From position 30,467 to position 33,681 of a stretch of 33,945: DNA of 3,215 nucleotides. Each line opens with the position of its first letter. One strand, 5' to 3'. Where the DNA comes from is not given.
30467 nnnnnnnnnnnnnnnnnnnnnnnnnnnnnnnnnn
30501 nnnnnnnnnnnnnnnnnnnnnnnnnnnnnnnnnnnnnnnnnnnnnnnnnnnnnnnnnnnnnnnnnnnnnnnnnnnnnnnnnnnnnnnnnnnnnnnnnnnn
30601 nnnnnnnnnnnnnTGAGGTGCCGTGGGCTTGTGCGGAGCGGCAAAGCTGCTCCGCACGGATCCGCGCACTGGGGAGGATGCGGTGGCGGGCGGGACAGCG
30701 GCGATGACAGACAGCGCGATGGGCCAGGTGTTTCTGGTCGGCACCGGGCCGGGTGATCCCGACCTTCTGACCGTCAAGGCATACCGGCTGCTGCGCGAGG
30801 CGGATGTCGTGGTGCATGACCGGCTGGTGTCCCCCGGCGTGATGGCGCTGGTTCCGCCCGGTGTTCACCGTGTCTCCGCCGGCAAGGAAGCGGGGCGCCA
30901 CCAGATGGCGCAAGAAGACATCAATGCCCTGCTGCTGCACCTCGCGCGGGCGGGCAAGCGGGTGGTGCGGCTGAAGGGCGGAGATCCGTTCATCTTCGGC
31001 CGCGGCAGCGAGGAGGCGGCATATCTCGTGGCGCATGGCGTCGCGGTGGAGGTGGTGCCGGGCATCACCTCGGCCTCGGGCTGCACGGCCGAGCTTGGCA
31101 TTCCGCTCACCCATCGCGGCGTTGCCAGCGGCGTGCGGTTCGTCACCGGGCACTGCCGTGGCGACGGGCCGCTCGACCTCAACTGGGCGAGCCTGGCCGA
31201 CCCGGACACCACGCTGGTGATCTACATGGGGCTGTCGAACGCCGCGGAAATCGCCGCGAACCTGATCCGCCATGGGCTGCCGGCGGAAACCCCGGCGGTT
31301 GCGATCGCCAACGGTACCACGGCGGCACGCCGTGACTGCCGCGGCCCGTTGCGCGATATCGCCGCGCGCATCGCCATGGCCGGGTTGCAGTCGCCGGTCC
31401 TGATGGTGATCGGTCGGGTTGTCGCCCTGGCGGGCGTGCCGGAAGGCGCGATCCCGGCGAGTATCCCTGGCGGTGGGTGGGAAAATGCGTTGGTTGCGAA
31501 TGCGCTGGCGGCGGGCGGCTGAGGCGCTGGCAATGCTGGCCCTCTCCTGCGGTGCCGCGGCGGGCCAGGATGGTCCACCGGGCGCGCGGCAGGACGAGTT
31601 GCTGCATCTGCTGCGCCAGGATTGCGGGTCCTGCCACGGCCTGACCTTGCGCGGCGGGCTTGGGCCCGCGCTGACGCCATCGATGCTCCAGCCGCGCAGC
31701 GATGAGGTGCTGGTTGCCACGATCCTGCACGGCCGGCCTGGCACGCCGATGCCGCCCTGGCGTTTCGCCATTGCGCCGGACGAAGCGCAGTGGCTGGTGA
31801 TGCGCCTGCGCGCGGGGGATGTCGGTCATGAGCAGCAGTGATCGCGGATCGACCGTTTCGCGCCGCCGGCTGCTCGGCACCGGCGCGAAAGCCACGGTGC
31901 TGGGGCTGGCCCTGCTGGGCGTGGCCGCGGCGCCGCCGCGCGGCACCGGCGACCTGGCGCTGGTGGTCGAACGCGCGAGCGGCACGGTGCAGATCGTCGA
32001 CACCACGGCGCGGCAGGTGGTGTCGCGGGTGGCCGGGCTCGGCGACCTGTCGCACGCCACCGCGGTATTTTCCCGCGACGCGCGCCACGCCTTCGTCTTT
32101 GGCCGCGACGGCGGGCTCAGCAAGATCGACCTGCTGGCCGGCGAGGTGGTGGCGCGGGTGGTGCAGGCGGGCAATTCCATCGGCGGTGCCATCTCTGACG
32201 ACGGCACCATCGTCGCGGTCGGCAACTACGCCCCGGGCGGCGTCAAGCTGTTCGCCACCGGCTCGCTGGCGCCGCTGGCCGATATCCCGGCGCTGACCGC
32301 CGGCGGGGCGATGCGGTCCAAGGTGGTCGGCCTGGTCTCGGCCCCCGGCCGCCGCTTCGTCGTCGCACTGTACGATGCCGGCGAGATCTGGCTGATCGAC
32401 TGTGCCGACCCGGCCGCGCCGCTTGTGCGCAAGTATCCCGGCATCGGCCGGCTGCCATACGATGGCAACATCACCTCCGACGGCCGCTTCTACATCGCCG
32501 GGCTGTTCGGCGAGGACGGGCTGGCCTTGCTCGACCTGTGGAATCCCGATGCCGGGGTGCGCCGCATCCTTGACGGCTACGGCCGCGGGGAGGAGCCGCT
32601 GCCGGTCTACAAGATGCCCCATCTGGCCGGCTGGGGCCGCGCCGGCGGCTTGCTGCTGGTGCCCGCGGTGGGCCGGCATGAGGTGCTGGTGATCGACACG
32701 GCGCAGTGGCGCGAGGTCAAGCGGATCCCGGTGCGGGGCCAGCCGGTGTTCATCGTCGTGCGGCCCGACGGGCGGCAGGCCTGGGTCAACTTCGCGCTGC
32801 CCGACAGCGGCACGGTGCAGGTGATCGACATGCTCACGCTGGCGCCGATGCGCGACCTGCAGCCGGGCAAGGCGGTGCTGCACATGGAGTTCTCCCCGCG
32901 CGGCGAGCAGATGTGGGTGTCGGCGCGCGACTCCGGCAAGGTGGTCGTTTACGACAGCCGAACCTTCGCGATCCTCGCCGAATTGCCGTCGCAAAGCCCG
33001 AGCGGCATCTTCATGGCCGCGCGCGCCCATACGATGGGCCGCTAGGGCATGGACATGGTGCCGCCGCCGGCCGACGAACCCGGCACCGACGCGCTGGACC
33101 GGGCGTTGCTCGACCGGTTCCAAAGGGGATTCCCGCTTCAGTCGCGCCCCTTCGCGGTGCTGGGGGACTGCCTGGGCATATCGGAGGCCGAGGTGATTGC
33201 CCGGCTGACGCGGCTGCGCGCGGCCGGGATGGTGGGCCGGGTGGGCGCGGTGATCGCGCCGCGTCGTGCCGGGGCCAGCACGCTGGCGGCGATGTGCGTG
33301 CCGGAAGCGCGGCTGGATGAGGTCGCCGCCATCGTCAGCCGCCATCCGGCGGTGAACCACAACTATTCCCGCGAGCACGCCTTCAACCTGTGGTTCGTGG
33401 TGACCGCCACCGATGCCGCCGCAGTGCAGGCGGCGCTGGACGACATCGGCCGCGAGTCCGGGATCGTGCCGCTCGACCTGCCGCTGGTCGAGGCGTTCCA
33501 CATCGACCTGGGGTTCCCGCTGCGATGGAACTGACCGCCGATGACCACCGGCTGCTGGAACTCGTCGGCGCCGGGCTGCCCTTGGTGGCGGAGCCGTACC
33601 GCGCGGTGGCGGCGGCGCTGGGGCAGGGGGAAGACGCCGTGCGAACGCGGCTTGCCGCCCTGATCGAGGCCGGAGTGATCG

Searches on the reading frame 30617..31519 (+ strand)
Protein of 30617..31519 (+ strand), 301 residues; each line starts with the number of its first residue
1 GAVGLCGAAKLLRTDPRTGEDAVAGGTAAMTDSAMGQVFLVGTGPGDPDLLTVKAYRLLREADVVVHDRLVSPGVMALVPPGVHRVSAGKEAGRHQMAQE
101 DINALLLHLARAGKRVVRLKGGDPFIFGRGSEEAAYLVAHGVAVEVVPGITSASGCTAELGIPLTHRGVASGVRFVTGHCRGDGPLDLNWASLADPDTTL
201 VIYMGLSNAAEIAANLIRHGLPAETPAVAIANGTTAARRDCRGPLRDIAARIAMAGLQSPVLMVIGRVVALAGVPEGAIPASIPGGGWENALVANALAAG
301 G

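Call 10: search_protein_families(library=pfam, proteins=[window:30617-31519:+], max_evalue=0.001)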
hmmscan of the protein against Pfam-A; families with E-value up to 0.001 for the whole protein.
window:30617-31519:+ (301 aa): 1 family
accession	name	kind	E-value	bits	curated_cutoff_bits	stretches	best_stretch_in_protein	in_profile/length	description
PF00590.25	TP_methylase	-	4.7e-54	184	27.8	1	38-248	2-211/212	Tetrapyrrole (Corrin/Porphyrin) Methylases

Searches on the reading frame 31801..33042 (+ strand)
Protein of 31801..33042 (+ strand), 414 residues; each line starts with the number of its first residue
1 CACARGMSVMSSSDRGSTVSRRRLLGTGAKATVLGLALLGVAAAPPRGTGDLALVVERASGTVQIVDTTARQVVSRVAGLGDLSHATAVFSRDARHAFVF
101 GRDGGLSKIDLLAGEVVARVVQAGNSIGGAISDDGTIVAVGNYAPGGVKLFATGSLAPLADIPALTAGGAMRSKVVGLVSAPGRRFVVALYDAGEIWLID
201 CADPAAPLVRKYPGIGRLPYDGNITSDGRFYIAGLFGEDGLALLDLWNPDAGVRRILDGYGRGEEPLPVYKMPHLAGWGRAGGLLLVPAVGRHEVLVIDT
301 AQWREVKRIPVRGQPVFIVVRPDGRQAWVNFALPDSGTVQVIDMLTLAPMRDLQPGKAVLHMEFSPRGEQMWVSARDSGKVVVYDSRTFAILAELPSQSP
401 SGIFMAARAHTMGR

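Call 10: search_protein_families(library=pfam, proteins=[window:31801-33042:+], max_evalue=0.001)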
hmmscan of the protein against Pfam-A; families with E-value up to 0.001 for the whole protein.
window:31801-33042:+ (414 aa): 3 families
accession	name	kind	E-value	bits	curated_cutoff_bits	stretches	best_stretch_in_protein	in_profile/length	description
PF02239.22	Cytochrom_D1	-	1.1e-100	337.2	25.5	1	48-408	2-367/368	Cytochrome D1 heme domain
PF21783.3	YNCE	-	2.1e-06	27.7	27.1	0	293-370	50-125/339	YNCE-like beta-propeller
PF25174.1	Beta-prop_THOC3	-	4.8e-06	26.2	305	1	289-397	65-169/272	THOC3 beta-propeller domain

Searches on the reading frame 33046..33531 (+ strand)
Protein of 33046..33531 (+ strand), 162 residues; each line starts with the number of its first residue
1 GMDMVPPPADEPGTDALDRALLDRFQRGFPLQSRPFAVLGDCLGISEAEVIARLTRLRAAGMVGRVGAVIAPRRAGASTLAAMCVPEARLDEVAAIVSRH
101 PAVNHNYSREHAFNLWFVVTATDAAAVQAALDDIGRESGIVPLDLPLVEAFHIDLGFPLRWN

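Call 10: search_protein_families(library=pfam, proteins=[window:33046-33531:+], max_evalue=0.001)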
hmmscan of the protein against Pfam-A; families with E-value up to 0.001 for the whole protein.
window:33046-33531:+ (162 aa): 3 families
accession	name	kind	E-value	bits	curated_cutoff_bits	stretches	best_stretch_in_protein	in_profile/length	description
PF22451.2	NirdL-like_HTH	-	5.7e-16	58.3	27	1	18-62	1-45/47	Siroheme decarboxylase NirDL-like HTH domain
PF17805.7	AsnC_trans_reg2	-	4.8e-15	55.9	27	1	77-141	6-74/86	AsnC-like ligand binding domain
PF13404.12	HTH_AsnC-type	-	2.6e-06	27.6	27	1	15-58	2-42/42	AsnC-type helix-turn-helix domain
